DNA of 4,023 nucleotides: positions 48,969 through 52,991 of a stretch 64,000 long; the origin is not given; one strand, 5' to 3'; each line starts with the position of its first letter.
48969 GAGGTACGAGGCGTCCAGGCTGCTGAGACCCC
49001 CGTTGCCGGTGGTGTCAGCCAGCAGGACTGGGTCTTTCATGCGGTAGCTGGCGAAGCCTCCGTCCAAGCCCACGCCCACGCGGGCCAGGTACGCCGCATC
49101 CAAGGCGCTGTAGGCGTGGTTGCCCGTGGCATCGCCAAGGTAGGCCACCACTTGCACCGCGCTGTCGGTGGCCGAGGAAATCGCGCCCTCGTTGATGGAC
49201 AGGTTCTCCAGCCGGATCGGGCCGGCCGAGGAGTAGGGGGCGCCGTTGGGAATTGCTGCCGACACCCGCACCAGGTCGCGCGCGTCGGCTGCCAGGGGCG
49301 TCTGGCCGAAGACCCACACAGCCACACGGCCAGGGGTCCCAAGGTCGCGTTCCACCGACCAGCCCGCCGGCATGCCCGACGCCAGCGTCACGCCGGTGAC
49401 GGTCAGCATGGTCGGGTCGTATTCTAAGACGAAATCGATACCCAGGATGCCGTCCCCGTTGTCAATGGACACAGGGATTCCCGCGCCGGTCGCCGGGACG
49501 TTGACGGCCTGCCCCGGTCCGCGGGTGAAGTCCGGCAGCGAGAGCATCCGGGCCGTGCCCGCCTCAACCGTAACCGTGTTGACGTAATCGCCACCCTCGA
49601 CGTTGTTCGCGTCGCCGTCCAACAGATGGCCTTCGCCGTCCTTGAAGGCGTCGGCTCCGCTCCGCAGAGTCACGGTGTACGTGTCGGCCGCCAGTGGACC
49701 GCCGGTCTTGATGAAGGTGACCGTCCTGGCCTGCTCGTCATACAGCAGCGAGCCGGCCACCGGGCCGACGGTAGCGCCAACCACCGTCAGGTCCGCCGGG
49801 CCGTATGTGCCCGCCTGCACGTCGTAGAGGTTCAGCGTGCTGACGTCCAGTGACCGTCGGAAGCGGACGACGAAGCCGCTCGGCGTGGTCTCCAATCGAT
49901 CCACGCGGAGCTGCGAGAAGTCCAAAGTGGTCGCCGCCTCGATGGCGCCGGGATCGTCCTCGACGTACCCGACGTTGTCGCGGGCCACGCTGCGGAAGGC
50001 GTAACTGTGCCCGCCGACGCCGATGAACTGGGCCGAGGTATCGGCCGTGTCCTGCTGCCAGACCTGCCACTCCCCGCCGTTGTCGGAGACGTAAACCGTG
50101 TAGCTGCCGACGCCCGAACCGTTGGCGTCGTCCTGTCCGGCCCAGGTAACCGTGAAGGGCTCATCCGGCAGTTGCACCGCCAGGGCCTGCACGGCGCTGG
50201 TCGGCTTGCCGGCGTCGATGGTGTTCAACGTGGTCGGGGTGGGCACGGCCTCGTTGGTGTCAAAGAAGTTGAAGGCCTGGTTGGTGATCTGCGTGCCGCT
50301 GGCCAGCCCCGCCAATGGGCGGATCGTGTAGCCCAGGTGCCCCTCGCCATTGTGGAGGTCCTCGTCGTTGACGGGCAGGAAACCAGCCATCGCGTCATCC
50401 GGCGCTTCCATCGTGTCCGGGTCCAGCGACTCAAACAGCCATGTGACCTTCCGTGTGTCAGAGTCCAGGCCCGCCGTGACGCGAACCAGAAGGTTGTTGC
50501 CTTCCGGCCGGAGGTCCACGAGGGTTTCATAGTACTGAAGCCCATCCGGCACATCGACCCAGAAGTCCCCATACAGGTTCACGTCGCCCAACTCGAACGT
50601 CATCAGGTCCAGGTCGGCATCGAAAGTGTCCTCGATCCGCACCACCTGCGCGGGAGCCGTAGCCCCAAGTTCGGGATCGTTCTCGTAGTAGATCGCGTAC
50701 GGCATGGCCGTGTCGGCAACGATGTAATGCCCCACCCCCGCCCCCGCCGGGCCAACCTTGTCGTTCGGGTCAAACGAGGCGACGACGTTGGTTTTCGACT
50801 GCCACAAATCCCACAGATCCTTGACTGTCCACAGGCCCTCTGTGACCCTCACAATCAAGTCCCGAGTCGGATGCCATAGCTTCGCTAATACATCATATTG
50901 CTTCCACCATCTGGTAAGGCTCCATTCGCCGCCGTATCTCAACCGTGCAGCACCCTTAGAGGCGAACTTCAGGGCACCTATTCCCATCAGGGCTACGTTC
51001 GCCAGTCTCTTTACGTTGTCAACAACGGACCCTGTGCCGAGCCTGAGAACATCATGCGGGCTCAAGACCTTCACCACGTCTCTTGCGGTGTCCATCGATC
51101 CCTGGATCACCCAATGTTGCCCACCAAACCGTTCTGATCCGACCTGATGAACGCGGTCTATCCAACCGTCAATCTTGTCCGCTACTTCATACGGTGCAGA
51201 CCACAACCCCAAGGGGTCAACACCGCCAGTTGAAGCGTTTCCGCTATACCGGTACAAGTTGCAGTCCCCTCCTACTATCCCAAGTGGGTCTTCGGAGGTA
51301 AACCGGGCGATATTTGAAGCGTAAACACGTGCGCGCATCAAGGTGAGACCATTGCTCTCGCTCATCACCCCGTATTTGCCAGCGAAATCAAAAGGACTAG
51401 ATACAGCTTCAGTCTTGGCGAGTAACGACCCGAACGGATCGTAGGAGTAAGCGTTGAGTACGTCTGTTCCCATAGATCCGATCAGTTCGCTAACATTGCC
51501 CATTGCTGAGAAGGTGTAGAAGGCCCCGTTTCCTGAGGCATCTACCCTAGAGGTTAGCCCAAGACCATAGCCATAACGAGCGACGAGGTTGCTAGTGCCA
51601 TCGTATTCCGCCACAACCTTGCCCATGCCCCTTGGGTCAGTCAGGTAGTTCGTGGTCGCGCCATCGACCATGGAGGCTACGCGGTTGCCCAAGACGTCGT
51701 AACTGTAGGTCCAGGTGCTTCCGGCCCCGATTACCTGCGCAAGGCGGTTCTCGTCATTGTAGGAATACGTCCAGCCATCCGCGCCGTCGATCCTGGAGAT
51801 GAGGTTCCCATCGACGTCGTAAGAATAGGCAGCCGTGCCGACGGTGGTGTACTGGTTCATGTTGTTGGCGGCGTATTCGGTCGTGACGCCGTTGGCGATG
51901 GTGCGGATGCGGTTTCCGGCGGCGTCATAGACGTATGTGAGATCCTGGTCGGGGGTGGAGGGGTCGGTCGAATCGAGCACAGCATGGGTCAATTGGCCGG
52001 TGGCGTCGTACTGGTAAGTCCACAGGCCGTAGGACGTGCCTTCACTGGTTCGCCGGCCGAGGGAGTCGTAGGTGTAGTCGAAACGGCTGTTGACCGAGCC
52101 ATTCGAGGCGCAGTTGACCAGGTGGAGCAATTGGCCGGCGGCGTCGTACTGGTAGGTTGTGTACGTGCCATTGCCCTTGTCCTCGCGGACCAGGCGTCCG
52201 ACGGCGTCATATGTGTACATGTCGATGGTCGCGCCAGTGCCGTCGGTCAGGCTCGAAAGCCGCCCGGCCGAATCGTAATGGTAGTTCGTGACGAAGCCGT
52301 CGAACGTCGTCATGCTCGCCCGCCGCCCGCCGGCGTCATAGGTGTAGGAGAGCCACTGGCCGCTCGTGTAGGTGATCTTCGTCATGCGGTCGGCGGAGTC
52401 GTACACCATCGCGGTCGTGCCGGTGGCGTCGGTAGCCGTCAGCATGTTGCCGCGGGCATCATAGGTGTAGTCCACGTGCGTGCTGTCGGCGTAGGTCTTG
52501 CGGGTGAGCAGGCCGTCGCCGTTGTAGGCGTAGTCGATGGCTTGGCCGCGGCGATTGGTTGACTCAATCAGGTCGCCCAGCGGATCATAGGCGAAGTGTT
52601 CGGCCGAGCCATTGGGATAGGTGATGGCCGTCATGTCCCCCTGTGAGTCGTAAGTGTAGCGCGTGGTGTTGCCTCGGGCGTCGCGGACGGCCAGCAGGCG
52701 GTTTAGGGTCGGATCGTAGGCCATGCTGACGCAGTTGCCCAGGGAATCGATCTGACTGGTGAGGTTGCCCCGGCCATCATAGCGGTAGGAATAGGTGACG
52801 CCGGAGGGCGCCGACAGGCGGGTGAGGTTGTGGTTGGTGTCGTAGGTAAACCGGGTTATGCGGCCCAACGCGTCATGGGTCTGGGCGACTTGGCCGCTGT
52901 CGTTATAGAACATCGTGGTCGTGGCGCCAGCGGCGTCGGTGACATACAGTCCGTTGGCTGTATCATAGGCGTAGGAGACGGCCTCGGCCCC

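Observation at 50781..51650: Low-GC cassette exactly at the RHS core / post-core junction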

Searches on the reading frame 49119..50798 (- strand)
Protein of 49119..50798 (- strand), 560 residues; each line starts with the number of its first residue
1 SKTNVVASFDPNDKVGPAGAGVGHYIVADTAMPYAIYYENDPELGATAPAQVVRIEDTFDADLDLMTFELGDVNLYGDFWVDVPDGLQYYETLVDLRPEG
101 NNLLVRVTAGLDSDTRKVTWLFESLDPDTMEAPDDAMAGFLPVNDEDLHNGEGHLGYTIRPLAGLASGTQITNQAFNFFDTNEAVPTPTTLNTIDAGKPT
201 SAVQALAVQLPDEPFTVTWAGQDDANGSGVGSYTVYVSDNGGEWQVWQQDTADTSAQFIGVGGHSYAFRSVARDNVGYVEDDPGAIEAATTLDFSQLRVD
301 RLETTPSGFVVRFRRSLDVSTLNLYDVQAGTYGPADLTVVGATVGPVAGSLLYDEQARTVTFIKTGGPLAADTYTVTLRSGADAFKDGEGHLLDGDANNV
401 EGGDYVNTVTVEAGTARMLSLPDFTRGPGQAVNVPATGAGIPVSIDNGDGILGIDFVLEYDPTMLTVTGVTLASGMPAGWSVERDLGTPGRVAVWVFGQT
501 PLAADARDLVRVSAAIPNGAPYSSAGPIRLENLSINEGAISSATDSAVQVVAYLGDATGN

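Call 42: find_related_loci(query=window:49119-50798:-, collection=metagenome_contigs, flank=10000)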
Query window:49119-50798:- (560 aa) in metagenome_contigs; peptide patterns used: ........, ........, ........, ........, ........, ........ (x = any residue, [..] = any of these).
195 stretches matched a pattern; 2 encode a relative of the query (tblastn E <= 1e-3); 2 distinct loci.
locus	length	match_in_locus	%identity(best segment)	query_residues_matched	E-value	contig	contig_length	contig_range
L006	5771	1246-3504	84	5-560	0e+0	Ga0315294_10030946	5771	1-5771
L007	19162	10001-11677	65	2-560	0e+0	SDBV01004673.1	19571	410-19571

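Call 47: find_homologous_proteins(query=window:49239-50783:-, max_evalue=1e-20)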
Query window:49239-50783:- (515 aa): 137 proteins with E <= 1e-20 among 8000 candidates; the best 120 are listed.
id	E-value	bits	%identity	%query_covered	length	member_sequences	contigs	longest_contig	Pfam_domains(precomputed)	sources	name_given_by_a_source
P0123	8.9e-205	700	70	84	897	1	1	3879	PF00963.25,PF24595.2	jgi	jgi:hypothetical protein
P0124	3.3e-200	684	68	87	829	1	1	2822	PF00963.25,PF24595.2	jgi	-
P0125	3.6e-123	430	66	56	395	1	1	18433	PF24595.2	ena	-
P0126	1.2e-118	415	46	100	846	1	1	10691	PF00963.25,PF24595.2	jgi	jgi:hypothetical protein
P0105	2.1e-100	355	63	51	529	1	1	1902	PF24595.2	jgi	-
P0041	5.3e-95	337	81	36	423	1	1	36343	PF24595.2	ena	-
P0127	2.8e-94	335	54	61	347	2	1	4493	-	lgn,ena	-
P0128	9.6e-91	323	43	58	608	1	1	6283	PF24595.2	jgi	jgi:hypothetical protein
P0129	5.2e-82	294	62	44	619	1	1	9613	PF03160.21,PF00963.25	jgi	jgi:hypothetical protein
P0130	6.9e-79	284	59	43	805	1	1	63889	PF00963.25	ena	-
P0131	9.1e-77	277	48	59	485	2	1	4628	PF24595.2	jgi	jgi:hypothetical protein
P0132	2.2e-75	273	52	55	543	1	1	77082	PF24595.2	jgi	-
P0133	5.1e-70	255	47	55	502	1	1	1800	PF00404.25,PF24595.2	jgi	jgi:hypothetical protein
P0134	1.1e-67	247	51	38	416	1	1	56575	-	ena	-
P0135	4.9e-67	245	48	55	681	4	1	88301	PF24595.2,PF13620.13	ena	-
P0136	1.5e-63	234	47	55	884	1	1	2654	PF07705.18,PF24595.2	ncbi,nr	ncbi:MAG: hypothetical protein NT154_06985, partial [Verrucomicrobia bacterium]|nr:hypothetical prot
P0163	5.2e-52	195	42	54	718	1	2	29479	PF24595.2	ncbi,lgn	-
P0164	7.3e-52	195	47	53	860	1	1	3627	PF24595.2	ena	-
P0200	4.1e-46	176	50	37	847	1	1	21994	PF24595.2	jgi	jgi:hypothetical protein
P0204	6.9e-46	175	41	56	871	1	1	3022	PF24595.2,PF17210.10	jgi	jgi:hypothetical protein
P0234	1.9e-39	154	49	38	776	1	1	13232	PF24595.2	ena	-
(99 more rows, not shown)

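Call 49: search_protein_families(library=pfam, proteins=[L006:1-1260:+, P0125, P0200, P0135, P0234, P0164, P0136, P0163, P0204], max_evalue=0.01)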
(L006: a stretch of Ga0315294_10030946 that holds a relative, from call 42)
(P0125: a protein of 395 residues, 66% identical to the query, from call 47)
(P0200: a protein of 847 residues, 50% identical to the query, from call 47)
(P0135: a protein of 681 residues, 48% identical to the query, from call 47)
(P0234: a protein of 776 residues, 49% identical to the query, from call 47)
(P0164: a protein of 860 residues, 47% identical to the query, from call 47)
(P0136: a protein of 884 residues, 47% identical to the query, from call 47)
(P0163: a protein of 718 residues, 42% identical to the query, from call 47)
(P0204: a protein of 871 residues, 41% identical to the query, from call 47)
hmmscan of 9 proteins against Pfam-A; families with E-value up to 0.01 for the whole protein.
L006:1-1260:+ (420 aa): 2 families
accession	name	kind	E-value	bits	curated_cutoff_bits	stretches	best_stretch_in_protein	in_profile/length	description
PF00151.25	Lipase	-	8.3e-23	81.7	27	1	173-335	67-233/336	Lipase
PF12697.13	Abhydrolase_6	-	1.1e-09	39.7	26.3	1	181-342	3-132/217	Alpha/beta hydrolase family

P0125 (395 aa): 1 family
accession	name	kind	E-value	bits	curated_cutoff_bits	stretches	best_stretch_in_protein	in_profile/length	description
PF24595.1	DUF7619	-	3.4e-13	50.3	27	2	219-270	81-132/133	Domain of unknown function (DUF7619)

P0200 (847 aa): 1 family
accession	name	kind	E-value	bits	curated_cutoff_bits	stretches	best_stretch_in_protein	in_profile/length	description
PF24595.1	DUF7619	-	5.3e-16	59.3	27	2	342-389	85-132/133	Domain of unknown function (DUF7619)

P0135 (681 aa): 5 families
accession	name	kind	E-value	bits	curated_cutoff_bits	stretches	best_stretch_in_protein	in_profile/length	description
PF24595.1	DUF7619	-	1.2e-15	58.2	27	2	520-571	81-132/133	Domain of unknown function (DUF7619)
PF13620.12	CarboxypepD_reg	-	5.5e-13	49.5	32.3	1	35-115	1-81/82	Carboxypeptidase regulatory-like domain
PF13715.12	CarbopepD_reg_2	-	0.00068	20.1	32.2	1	65-94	28-57/88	CarboxypepD_reg-like domain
PF13860.13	FlgD_ig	-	0.001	19.4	27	0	30-89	19-75/79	FlgD Ig-like domain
PF17210.9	SdrD_B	-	0.0011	19.6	29.7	1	37-91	14-69/112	SdrD B-like domain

P0234 (776 aa): 1 family
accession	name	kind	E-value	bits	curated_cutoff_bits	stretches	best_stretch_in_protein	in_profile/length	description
PF24595.1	DUF7619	-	5.6e-17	62.5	27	2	462-511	82-132/133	Domain of unknown function (DUF7619)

P0164 (860 aa): 1 family
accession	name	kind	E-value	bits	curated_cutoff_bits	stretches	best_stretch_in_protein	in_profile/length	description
PF24595.1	DUF7619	-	1.1e-13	51.9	27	2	508-550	90-132/133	Domain of unknown function (DUF7619)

P0136 (884 aa): 3 families
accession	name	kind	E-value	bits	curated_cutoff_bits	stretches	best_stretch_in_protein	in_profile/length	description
PF24595.1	DUF7619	-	2.8e-15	57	27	2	689-739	81-132/133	Domain of unknown function (DUF7619)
PF07705.17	CARDB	-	7.3e-06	26.6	22.7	1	13-57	56-98/101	CARDB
PF04151.21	PPC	-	0.0011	20.2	25.9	1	85-152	1-65/70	Bacterial pre-peptidase C-terminal domain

P0163 (718 aa): 2 families
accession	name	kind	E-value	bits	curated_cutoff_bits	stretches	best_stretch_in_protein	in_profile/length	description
PF24595.1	DUF7619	-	2.5e-15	57.1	27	2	461-504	87-130/133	Domain of unknown function (DUF7619)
PF14292.12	SusE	-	0.00043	20.9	25.2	1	522-593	13-87/106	SusE outer membrane protein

P0204 (871 aa): 6 families
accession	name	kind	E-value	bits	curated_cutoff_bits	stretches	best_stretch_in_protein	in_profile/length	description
PF24595.1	DUF7619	-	1.2e-16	61.4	27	2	500-543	90-133/133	Domain of unknown function (DUF7619)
PF17210.9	SdrD_B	-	2.5e-06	28.1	29.7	1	652-712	18-82/112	SdrD B-like domain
PF13620.12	CarboxypepD_reg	-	2.4e-05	25.1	32.3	1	647-703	3-62/82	Carboxypeptidase regulatory-like domain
PF17802.7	SpaA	-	0.00035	21.1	23.1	1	648-709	6-74/91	Prealbumin-like fold domain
PF22633.2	F5_F8_type_C_2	-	0.0032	18.5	27.8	1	530-607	4-78/91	NedA-like, galactose-binding domain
PF09430.16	EMC7_beta-sandw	-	0.0096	16.5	26.6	0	657-704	6-54/122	ER membrane protein complex subunit 7, beta-sandwich domain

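Call 82: find_encoding_contigs(protein=P0125, flank=10000, max_places=1)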
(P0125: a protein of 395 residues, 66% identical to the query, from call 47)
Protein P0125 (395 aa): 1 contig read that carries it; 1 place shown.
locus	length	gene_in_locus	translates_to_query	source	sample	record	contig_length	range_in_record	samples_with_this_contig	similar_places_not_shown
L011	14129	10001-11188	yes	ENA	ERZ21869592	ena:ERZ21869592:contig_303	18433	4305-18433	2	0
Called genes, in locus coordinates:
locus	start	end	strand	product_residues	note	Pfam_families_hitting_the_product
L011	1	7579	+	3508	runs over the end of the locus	PF22847:Glyco_hydro_43_rel (faint), PF07705:CARDB, PF08309:LVIVD (faint), PF07705:CARDB, PF04151:PPC (weak)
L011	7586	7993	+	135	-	PF25023:TEN_YD-shell (faint), PF05593:RHS_repeat (faint)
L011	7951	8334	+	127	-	PF05593:RHS_repeat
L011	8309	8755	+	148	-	-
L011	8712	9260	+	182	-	PF25023:TEN_YD-shell, PF05593:RHS_repeat (weak)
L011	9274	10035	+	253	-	-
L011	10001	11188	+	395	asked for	PF24595:DUF7619 (weak)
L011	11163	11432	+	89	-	-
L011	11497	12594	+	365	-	PF00963:Cohesin (weak)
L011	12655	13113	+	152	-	PF18911:PKD_4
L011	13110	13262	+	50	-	-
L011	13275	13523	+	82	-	-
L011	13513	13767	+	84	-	-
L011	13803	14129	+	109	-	?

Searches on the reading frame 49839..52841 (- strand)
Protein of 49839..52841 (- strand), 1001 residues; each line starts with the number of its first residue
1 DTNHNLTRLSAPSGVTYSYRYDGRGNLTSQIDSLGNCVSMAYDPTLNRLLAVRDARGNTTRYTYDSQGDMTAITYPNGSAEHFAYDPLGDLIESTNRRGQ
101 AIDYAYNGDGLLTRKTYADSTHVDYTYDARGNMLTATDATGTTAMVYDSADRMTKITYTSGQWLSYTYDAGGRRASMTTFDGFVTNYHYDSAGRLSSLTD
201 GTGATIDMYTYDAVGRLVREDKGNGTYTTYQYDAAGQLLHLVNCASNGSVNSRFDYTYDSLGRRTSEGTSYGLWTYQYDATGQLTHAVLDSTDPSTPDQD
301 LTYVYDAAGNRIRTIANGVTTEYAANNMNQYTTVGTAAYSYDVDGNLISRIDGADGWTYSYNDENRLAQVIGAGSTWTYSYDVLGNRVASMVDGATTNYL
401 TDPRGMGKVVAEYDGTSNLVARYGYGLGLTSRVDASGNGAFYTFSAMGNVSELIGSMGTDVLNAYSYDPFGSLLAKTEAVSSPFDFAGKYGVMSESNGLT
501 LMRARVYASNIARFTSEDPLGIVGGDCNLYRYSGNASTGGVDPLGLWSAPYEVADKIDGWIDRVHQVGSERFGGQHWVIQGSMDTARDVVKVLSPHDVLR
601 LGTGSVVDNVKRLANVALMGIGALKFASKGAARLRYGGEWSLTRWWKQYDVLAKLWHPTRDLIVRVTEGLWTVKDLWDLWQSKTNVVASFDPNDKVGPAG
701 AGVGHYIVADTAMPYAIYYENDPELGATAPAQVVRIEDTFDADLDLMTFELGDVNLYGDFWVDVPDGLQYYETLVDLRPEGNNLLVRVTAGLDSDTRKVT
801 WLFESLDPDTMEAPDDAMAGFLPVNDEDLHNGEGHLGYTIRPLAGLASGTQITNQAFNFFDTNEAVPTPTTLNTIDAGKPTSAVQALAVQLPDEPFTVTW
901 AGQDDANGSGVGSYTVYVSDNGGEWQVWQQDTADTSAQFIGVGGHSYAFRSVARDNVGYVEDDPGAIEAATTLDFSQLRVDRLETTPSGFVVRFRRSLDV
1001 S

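Call 13: find_related_loci(query=window:49839-52841:-, collection=genome_contigs, flank=10000)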
Query window:49839-52841:- (1001 aa) in genome_contigs; peptide patterns used: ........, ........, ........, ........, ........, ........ (x = any residue, [..] = any of these).
10 stretches matched a pattern; 1 encode a relative of the query (tblastn E <= 1e-3); 1 distinct loci.
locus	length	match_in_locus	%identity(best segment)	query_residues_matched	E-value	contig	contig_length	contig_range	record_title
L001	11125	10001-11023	24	15-344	2e-7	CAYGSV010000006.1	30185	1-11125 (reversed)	MAG TPA_asm: uncultured Algimonas sp. isolate ERP117304_co3_183 genome assembly, contig: NODE_2203_length_30185_cov_7.33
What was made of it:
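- Tried and rejected: A genome_contigs scan with aa 3700-4700 found only one distant Rhs (24% identity) and no orthologs (call 13).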

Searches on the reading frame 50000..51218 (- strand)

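Call 7: search_protein_families(library=pfam, proteins=[window:50000-51218:-], max_evalue=10)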
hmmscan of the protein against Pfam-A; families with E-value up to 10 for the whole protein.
window:50000-51218:- (406 aa): 1 family
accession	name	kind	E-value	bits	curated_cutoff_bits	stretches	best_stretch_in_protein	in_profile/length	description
PF24595.1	DUF7619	-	1.9e-14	54.3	27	2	281-332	81-132/133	Domain of unknown function (DUF7619)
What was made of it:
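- On DUF7619 isopeptide domain (flank): 54.3 bits against a cut-off of 27 (call 7)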
